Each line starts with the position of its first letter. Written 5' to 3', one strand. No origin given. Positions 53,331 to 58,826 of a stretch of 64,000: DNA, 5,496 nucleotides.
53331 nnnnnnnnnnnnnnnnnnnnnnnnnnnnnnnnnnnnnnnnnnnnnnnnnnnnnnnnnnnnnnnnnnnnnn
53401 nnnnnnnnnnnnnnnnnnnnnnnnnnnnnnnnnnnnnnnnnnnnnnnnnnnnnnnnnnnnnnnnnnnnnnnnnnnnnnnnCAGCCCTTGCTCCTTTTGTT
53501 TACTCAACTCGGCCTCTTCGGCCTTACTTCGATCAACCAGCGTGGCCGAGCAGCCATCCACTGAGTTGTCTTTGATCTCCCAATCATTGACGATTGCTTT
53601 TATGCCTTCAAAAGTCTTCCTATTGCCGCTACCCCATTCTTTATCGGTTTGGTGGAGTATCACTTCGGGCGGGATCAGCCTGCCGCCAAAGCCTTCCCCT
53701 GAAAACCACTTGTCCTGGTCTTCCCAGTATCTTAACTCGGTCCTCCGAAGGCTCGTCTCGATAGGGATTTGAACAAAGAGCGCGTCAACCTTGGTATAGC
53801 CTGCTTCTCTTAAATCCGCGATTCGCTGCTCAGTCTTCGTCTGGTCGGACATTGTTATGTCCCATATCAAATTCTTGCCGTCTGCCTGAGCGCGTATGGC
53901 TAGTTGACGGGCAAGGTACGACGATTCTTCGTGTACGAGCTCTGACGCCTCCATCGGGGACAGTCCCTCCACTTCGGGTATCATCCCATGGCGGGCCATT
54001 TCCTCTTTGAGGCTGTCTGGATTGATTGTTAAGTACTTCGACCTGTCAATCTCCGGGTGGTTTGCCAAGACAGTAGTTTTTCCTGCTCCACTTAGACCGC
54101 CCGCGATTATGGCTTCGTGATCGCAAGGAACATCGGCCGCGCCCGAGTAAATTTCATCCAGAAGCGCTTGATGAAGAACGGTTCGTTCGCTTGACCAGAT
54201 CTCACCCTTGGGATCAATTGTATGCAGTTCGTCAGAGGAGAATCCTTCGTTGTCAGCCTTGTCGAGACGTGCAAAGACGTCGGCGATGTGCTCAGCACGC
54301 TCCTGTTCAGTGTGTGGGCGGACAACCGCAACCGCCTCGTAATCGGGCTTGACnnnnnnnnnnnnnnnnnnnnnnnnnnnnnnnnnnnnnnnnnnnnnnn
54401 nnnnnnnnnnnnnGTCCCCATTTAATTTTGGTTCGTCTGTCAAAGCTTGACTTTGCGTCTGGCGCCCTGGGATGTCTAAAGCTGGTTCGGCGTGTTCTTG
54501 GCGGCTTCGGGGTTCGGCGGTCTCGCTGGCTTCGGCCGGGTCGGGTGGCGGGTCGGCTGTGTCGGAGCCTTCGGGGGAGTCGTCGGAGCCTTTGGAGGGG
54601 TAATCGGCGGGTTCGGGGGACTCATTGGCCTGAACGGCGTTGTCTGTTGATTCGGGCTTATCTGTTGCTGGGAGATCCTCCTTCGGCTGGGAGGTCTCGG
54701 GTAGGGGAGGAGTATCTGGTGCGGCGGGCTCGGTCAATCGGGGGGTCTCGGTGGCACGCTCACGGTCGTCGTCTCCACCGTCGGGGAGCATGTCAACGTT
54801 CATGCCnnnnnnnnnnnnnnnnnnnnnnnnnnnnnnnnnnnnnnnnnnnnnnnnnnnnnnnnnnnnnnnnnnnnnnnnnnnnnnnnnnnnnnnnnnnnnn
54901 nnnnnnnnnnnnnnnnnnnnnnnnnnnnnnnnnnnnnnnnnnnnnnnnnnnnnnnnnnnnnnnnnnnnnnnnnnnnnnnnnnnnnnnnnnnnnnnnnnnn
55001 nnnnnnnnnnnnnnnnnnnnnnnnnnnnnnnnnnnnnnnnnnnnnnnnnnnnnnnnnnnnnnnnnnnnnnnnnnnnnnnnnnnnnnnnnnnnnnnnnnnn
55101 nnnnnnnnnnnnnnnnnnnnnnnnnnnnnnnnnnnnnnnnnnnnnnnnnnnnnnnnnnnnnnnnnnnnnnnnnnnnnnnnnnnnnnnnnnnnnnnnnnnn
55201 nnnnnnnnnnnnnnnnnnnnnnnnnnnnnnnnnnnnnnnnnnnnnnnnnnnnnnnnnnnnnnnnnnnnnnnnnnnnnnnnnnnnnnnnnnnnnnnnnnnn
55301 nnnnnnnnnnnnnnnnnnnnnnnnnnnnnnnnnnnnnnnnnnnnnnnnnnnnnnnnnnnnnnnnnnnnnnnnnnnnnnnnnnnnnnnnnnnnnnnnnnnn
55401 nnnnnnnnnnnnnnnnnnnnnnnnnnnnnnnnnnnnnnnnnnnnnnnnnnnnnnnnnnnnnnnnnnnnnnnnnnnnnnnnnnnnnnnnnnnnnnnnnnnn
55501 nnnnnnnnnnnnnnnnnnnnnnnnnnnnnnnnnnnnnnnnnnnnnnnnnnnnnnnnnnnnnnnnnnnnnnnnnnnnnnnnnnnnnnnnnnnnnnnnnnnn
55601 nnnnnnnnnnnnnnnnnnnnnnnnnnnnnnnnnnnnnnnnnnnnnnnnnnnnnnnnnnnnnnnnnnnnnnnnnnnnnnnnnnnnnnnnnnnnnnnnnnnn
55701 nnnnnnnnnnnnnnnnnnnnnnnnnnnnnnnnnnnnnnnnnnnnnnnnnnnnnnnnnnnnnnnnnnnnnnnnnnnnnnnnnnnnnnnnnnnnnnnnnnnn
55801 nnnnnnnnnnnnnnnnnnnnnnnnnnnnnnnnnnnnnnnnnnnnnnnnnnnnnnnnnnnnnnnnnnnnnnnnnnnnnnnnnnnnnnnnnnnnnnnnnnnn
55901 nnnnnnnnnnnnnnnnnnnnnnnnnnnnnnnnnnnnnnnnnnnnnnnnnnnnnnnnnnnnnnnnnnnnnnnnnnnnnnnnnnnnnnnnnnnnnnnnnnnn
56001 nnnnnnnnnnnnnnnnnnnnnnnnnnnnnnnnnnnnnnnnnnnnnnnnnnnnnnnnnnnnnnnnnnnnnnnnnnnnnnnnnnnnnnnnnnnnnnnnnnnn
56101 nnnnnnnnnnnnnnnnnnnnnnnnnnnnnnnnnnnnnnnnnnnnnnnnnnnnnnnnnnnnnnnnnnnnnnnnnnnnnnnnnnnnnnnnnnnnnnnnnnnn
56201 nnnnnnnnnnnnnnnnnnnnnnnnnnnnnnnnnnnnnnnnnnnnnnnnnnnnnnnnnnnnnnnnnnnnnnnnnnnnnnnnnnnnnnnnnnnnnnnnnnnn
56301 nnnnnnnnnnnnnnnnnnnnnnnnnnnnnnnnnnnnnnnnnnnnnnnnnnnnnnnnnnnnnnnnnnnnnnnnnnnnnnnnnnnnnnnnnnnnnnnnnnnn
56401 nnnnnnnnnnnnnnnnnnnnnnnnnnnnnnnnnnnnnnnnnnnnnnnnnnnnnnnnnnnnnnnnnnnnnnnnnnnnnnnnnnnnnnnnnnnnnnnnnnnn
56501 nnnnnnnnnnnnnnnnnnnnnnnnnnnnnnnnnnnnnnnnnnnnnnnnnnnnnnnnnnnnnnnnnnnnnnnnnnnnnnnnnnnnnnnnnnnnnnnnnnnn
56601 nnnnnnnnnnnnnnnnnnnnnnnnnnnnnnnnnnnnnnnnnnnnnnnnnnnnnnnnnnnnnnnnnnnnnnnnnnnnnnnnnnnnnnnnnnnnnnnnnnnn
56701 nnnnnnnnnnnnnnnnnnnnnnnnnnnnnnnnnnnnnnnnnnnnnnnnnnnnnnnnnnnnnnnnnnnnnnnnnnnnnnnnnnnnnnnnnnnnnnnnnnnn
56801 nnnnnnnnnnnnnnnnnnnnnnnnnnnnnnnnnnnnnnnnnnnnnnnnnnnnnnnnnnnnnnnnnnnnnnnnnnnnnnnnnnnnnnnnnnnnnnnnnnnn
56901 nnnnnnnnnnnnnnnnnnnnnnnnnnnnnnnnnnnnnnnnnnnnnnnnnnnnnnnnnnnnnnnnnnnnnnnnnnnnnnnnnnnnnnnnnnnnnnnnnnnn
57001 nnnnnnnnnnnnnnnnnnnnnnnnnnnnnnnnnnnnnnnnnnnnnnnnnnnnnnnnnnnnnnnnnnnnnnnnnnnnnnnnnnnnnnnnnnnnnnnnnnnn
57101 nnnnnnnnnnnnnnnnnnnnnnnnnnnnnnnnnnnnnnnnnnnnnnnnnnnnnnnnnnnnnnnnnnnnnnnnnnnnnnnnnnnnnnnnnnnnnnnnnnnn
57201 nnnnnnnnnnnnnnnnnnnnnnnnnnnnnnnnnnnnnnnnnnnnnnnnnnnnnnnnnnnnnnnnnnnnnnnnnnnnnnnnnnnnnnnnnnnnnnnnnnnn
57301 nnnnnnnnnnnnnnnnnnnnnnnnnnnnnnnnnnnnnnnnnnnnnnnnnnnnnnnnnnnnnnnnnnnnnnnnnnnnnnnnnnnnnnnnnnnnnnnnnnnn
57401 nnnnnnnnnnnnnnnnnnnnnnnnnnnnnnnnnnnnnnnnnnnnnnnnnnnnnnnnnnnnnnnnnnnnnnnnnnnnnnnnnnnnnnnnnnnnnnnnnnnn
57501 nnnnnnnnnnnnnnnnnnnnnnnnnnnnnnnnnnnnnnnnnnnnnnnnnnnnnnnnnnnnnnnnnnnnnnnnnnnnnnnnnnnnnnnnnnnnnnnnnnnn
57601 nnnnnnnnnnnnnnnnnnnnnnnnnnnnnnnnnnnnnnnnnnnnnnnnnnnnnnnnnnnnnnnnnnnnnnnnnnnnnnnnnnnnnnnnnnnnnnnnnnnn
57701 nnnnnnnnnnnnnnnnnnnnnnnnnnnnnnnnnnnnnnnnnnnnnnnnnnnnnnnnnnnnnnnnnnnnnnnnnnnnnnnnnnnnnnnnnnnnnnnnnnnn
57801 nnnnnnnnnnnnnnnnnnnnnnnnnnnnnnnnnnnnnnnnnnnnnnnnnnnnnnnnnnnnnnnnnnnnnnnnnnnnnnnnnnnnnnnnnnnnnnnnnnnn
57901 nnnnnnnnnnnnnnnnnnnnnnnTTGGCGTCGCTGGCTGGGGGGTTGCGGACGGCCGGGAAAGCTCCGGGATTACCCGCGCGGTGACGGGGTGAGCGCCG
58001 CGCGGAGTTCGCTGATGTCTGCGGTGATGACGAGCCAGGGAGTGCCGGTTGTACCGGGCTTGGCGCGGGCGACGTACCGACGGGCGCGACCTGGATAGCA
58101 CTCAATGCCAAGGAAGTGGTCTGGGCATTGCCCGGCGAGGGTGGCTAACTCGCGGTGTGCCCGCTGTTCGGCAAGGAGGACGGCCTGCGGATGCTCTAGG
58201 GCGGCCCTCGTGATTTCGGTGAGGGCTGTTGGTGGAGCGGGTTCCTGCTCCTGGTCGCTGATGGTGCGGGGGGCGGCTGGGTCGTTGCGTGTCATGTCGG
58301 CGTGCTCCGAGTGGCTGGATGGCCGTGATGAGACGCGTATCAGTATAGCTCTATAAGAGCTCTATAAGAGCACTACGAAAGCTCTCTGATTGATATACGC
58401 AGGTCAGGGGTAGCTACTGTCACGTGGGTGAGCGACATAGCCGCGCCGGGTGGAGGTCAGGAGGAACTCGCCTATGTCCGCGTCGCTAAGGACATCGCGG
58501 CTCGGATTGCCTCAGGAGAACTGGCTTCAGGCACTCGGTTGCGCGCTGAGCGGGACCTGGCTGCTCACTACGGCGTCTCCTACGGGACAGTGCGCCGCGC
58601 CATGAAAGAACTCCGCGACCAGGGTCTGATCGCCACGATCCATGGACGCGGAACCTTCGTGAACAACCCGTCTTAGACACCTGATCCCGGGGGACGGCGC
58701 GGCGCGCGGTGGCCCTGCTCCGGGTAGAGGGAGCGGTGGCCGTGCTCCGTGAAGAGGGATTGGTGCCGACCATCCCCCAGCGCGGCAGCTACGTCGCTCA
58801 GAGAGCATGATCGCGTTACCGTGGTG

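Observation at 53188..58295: Candidate undescribed system: translationally coupled small protein / giant HerA-like ATPase / zeta-kinase with disordered N-terminus / small acidic protein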

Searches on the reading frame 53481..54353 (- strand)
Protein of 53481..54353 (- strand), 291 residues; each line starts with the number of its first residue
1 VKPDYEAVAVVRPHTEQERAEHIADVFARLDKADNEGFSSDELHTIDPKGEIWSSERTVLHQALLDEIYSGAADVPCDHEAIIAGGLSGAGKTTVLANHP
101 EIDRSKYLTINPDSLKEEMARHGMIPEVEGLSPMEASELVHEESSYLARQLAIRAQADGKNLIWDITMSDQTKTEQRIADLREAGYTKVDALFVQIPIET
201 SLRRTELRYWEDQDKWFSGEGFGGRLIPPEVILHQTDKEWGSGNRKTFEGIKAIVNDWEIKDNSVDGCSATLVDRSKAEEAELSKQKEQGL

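Call 18: find_homologous_proteins(query=window:53481-54353:-)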
Query seq(291 aa) (291 aa): 1285 proteins with E <= 0.001 among 3985 candidates; the best 120 are listed.
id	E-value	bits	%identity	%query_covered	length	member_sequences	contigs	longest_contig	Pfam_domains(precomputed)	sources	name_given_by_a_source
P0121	2.1e-190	649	100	100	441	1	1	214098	PF06414.19,PF13671.13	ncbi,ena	-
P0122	1.0e-166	571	88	100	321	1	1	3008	PF06414.19,PF13671.13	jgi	jgi:predicted ABC-type ATPase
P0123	1.3e-165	568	87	100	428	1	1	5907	PF06414.19,PF13671.13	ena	-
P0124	3.2e-165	567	87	100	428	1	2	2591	PF06414.19,PF13671.13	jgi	jgi:predicted kinase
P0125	3.3e-165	566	87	100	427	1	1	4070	PF06414.19,PF13671.13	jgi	jgi:predicted ABC-type ATPase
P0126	6.1e-162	556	86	100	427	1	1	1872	PF06414.19,PF13671.13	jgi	jgi:Zeta toxin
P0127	1.2e-161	555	86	99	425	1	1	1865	PF06414.19,PF13671.13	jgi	jgi:hypothetical protein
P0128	3.7e-157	540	83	100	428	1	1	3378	PF06414.19,PF13671.13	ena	-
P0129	3.4e-156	537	82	100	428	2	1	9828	PF06414.19,PF13671.13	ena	-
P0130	3.5e-153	527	81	100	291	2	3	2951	PF06414.19,PF13671.13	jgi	jgi:predicted ABC-type ATPase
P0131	9.8e-153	526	82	100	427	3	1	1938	PF06414.19,PF13671.13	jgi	jgi:predicted kinase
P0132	1.2e-152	525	82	98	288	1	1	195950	PF06414.19,PF13671.13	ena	-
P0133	2.7e-152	524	83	96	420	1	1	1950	PF06414.19,PF13671.13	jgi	jgi:hypothetical protein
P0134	3.6e-151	520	82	97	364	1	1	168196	PF06414.19,PF13671.13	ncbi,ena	-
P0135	7.1e-151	519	81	99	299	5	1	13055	PF06414.19,PF13671.13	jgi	-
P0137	9.7e-150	516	81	99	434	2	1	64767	PF06414.19,PF13671.13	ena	-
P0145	3.6e-141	488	79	94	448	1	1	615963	PF06414.19,PF13671.13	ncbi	-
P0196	2.4e-95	337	57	93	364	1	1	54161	PF06414.19,PF13671.13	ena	-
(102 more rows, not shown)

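Call 19: find_encoding_contigs(protein=P0137, flank=8000, max_places=2)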
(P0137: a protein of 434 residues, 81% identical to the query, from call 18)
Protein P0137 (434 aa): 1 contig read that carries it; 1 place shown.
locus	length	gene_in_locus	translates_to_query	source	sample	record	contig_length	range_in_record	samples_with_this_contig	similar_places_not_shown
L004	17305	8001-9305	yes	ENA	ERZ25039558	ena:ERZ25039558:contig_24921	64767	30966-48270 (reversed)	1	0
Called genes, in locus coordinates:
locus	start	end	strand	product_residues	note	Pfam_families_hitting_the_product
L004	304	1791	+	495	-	PF00982:Glyco_transf_20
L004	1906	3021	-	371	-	-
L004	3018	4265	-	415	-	PF13581:HATPase_c_2 (weak), PF02518:HATPase_c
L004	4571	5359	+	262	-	-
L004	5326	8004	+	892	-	PF01935:DUF87 (weak), PF27615:DUF8350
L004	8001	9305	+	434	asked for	PF06414:Zeta_toxin, PF13671:AAA_33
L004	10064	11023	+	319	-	PF00389:2-Hacid_dh, PF02826:2-Hacid_dh_C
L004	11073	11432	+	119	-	PF04248:NTP_transf_9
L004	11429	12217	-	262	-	PF09844:DUF2071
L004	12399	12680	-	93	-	-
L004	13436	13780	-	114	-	PF03795:YCII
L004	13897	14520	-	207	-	PF00005:ABC_tran, PF13304:AAA_21 (faint)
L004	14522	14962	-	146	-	PF00005:ABC_tran, PF13304:AAA_21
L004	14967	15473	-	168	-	PF03193:RsgA_GTPase (weak), PF00005:ABC_tran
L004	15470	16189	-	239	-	PF02687:FtsX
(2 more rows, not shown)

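Call 20: find_encoding_contigs(protein=P0196, flank=8000, max_places=2)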
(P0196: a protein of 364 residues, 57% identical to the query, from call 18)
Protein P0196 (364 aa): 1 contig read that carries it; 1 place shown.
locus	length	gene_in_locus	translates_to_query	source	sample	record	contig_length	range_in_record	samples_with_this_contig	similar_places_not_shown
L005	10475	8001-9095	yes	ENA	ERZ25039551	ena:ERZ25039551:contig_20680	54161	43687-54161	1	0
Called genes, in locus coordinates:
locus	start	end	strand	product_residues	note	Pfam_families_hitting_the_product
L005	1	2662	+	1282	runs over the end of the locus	PF01734:Patatin, PF11856:DUF3376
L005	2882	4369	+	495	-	PF00982:Glyco_transf_20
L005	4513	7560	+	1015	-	PF01935:DUF87 (weak), PF05872:HerA_C (faint), PF27615:DUF8350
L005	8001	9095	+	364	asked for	PF06414:Zeta_toxin, PF13671:AAA_33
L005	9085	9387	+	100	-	-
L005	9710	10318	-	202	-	PF00440:TetR_N, PF16925:TetR_C_13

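Call 21: find_encoding_contigs(protein=P0145, flank=8000, max_places=2)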
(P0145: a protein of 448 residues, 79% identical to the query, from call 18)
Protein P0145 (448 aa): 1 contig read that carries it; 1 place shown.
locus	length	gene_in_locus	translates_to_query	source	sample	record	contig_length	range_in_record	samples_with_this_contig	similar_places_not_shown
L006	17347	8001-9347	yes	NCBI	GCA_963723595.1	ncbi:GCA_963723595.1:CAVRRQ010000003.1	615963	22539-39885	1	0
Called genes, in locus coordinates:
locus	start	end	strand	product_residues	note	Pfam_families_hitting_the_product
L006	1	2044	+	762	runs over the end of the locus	-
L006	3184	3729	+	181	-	PF00982:Glyco_transf_20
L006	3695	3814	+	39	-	-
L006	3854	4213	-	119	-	PF00392:GntR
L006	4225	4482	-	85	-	PF00392:GntR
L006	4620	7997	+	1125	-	PF01935:DUF87 (weak), PF05872:HerA_C (faint), PF27615:DUF8350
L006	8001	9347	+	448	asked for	PF06414:Zeta_toxin, PF13671:AAA_33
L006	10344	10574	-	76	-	-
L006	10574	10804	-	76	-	PF14192:DUF4314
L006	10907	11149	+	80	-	PF00392:GntR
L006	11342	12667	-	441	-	PF02839:CBM_5_12 (weak)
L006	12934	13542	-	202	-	PF00440:TetR_N, PF16925:TetR_C_13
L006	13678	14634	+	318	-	PF00389:2-Hacid_dh, PF02826:2-Hacid_dh_C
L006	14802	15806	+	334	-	PF00005:ABC_tran, PF13304:AAA_21 (weak), PF13732:DrrA1-3_C (weak)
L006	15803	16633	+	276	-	PF01061:ABC2_membrane, PF12698:ABC2_membrane_3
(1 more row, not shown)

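Call 29: find_related_loci(query=A2, collection=metagenome_contigs, flank=6000)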
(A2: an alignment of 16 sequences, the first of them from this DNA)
Query A2 (291 aa) in metagenome_contigs; peptide patterns used: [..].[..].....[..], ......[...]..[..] (x = any residue, [..] = any of these).
337 stretches matched a pattern; 288 encode a relative of the query (tblastn E <= 1e-3); the best 80 are kept; 80 distinct loci.
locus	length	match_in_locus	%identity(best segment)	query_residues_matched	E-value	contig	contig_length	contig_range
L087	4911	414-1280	81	1-289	4e-163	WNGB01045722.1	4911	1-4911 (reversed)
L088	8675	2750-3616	81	1-289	3e-160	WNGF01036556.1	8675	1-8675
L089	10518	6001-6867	81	1-289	3e-160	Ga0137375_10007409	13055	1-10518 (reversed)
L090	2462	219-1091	81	1-291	2e-170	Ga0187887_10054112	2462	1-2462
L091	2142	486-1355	79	4-291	1e-167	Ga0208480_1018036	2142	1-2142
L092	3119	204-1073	79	4-291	5e-162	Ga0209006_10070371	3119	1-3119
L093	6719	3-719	82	52-291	1e-130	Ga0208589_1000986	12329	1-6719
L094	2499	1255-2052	71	15-280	7e-137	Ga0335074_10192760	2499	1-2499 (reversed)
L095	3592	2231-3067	58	11-289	1e-111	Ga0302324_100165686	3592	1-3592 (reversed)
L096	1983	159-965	58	11-279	2e-114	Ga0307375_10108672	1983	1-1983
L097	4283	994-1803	60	12-281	5e-109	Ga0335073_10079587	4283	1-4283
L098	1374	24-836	60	11-281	6e-116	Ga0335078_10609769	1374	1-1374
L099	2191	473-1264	60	11-274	7e-112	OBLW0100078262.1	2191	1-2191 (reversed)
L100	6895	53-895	57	2-281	9e-104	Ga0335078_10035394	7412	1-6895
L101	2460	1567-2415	57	2-281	5e-108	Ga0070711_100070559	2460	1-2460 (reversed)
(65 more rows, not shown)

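Call 31: search_solved_structures(query=A2, max_evalue=1, show_alignments=2)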
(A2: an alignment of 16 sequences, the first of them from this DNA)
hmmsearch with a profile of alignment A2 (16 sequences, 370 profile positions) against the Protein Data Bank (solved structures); distinct sequences matched with E-value up to 1: 3.
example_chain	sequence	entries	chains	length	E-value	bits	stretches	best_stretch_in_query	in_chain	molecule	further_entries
4z8q_A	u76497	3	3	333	0.029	17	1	136-298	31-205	AvrRxo1-ORF1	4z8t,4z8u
4z8v_A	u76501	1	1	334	0.029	17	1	136-298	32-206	AvrRxo1-ORF1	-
5cwh_A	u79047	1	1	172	0.044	16.4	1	31-128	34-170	Designed helical repeat protein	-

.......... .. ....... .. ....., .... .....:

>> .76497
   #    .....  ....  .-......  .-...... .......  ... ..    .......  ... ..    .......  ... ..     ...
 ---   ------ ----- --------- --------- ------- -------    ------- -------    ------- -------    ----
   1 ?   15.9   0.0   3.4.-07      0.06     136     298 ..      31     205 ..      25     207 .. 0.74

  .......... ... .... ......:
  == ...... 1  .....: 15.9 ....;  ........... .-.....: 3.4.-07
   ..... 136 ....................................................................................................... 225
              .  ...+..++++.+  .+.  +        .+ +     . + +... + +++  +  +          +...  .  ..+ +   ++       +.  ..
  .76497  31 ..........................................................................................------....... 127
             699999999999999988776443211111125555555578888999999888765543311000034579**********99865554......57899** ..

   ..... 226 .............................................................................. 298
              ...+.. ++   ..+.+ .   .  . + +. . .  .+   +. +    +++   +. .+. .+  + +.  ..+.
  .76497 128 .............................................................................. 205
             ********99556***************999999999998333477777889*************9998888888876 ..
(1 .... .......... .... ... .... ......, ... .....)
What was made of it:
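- On AvrRxo1:Arc1 module: It is the best PDB hit of the family profile, but E = 0.029 (call 31).
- Closest known: AvrRxo1:Arc1 toxin-antitoxin / type III effector-chaperone module. Same: Shared motifs around the P-loop: W..ERR.LH, NPD and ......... (call 31).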

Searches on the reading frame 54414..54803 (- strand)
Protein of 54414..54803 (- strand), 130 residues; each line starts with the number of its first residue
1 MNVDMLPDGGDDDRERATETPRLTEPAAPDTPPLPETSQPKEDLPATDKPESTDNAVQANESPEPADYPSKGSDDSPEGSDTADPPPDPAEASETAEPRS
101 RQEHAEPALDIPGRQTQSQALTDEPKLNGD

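Call 92: search_protein_representatives(protein=window:54414-54803:-)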
Query: 130 residues. Proteins with E-value up to 0.001 (for the whole library): 7; up to 1e-10: 6; up to 1e-30: 2. The best 7 are listed.
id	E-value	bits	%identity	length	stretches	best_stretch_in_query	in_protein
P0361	2.0e-46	174.1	93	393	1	1-107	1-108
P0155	4.2e-45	169.8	90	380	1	23-130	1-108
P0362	5.8e-30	120.8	64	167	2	1-126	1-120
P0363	1.4e-15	74.3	57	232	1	1-106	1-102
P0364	7.6e-14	68.7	57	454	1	1-123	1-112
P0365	4.3e-11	59.8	77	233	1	24-106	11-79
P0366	1.9e-08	51.2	74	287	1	25-114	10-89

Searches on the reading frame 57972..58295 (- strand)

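Call 7: search_protein_families(library=pfam, proteins=[window:57972-58295:-], max_evalue=0.1)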
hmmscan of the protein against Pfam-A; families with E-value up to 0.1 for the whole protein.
window:57972-58295:- (107 aa): 1 family
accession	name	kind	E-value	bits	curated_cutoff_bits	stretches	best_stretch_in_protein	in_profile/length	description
PF11809.13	DUF3330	-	0.097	13.2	25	0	59-82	35-54/69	Domain of unknown function (DUF3330)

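Call 8: search_protein_families(library=padloc, proteins=[window:57972-58295:-], max_evalue=0.1)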
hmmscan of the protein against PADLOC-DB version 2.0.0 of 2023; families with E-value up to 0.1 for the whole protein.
window:57972-58295:- (107 aa): 0 families

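Call 9: search_protein_families(library=ncbifam, proteins=[window:57972-58295:-], max_evalue=0.1)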
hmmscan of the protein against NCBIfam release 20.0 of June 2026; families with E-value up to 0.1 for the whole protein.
window:57972-58295:- (107 aa): 0 families

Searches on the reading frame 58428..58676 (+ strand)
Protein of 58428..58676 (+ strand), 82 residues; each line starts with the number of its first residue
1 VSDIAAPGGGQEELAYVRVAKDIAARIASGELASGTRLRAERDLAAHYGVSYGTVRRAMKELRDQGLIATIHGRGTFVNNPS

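Call 12: search_protein_families(library=pfam, proteins=[window:58428-58676:+], max_evalue=0.01)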
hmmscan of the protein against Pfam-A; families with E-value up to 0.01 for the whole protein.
window:58428-58676:+ (82 aa): 15 families
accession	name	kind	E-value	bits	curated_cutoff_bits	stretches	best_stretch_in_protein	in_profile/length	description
PF00392.27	GntR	-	1.8e-17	63.2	27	1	16-78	2-64/64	Bacterial regulatory proteins, gntR family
PF08220.18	HTH_DeoR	-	8.9e-07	29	21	1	43-77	19-53/57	DeoR-like helix-turn-helix domain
PF13545.12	HTH_Crp_2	-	9.2e-07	29.2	27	1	42-80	26-63/70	Crp-like helix-turn-helix domain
PF14502.12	HTH_41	-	7.7e-06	25.7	25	1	35-69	3-37/48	Helix-turn-helix domain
PF13518.12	HTH_28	-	2.2e-05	24.9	25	1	34-75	11-49/52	Helix-turn-helix domain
PF13412.12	HTH_24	-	8e-05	22.6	21.9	1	42-68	21-47/48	Winged helix-turn-helix DNA-binding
PF02082.26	Rrf2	-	0.00016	22.3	30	1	37-75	22-60/132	Iron-dependent Transcriptional regulator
PF08279.18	HTH_11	-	0.00044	20.5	25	1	43-74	20-52/55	HTH domain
PF25213.1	HVO_A0261_N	-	0.00046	20.5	35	1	38-71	24-57/86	HVO_A0261 N-terminal domain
PF05732.17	RepL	-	0.0018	18.3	20.3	1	40-81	77-117/164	Firmicute plasmid replication protein (RepL)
PF01978.25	TrmB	-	0.0028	17.9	25.6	1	42-74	26-58/68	Sugar-specific transcriptional regulator TrmB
PF13730.12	HTH_36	-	0.003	17.8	25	1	43-68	30-55/55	Helix-turn-helix domain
PF13542.12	HTH_Tnp_ISL3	-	0.0049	16.7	27.4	1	42-61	30-49/51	Helix-turn-helix domain of transposase family ISL3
PF12802.13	MarR_2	-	0.0063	17.1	27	0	42-70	24-52/61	MarR family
PF13551.12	HTH_29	-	0.0084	16.6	28.1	0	43-74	17-48/64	Winged helix-turn helix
